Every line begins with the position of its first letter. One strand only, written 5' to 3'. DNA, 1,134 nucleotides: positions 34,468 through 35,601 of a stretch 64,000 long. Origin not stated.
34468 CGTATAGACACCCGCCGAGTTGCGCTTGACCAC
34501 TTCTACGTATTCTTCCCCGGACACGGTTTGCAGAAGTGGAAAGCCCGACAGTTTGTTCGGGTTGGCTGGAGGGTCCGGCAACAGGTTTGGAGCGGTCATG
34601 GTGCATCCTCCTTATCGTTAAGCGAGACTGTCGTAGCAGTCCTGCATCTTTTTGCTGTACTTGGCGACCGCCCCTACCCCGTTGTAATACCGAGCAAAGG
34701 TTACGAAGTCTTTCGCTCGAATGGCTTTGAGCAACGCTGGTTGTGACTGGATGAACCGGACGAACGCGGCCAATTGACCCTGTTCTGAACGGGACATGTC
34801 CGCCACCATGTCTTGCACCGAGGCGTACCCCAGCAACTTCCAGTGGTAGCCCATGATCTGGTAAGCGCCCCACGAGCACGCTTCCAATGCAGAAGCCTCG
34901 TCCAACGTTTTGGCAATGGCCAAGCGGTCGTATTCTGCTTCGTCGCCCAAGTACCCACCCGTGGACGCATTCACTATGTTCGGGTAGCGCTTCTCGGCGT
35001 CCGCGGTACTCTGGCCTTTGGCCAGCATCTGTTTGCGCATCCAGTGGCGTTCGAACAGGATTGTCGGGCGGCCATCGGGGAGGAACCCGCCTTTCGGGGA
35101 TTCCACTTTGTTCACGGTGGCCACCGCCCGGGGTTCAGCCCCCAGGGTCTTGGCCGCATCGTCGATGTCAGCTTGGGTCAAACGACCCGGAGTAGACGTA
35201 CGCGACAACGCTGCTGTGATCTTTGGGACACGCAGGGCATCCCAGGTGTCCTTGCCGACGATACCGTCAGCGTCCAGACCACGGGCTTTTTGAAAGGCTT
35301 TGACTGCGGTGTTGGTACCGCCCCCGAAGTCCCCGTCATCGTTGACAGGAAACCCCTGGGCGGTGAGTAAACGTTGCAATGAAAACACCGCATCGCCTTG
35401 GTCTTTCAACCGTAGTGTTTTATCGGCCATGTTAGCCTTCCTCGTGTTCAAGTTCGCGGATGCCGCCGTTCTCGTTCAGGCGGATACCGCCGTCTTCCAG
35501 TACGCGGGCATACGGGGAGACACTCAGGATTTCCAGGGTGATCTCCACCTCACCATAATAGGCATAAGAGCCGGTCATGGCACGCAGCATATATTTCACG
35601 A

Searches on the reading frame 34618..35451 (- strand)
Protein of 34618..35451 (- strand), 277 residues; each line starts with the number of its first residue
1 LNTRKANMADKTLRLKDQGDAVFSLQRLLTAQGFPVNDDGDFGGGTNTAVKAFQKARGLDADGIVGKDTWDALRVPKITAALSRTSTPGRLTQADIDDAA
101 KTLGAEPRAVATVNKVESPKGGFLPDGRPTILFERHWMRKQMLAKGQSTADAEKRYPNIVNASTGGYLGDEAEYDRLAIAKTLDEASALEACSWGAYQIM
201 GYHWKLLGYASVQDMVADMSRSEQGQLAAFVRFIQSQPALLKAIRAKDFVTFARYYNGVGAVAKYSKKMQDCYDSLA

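Call 5: search_protein_families(library=pfam, proteins=[window:34618-35451:-], max_evalue=0.01)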
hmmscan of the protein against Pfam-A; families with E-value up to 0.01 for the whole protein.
window:34618-35451:- (277 aa): 3 families
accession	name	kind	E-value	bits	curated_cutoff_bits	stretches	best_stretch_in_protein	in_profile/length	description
PF11860.13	Muramidase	-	1.6e-57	195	22.3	1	106-276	1-174/175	N-acetylmuramidase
PF01471.23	PG_binding_1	-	5.5e-16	58.9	23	1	18-73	1-57/57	Putative peptidoglycan binding domain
PF09374.15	PG_binding_3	-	2.3e-06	28.1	24.6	1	21-52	2-33/76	Predicted Peptidoglycan domain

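Call 10: search_protein_families(library=phrogs, proteins=[window:34618-35451:-], max_evalue=0.001)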
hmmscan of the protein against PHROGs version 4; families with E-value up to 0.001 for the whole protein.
window:34618-35451:- (277 aa): 9 families
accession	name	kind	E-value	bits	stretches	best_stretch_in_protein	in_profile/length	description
phrog_1224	-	head and packaging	3.1e-101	340.8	1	11-276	2-260/438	endolysin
phrog_2860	-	head and packaging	6.6e-64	216.3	1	91-275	3-185/189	endolysin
phrog_2649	-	lysis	2.2e-16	61.5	1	5-76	167-238/261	endolysin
phrog_1493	-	lysis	7.2e-16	59.3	1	16-103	244-339/394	endolysin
phrog_17214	-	lysis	3.2e-08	34.6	1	8-75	239-314/322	endolysin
phrog_1512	-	lysis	6.3e-08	34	1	7-89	172-258/314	endolysin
phrog_880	-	lysis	0.00012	22.7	1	16-75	370-433/435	endolysin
phrog_16428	-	lysis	0.00013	21.8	1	26-74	467-519/520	endolysin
phrog_6707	-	lysis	0.00054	19.9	1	19-75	185-244/311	endolysin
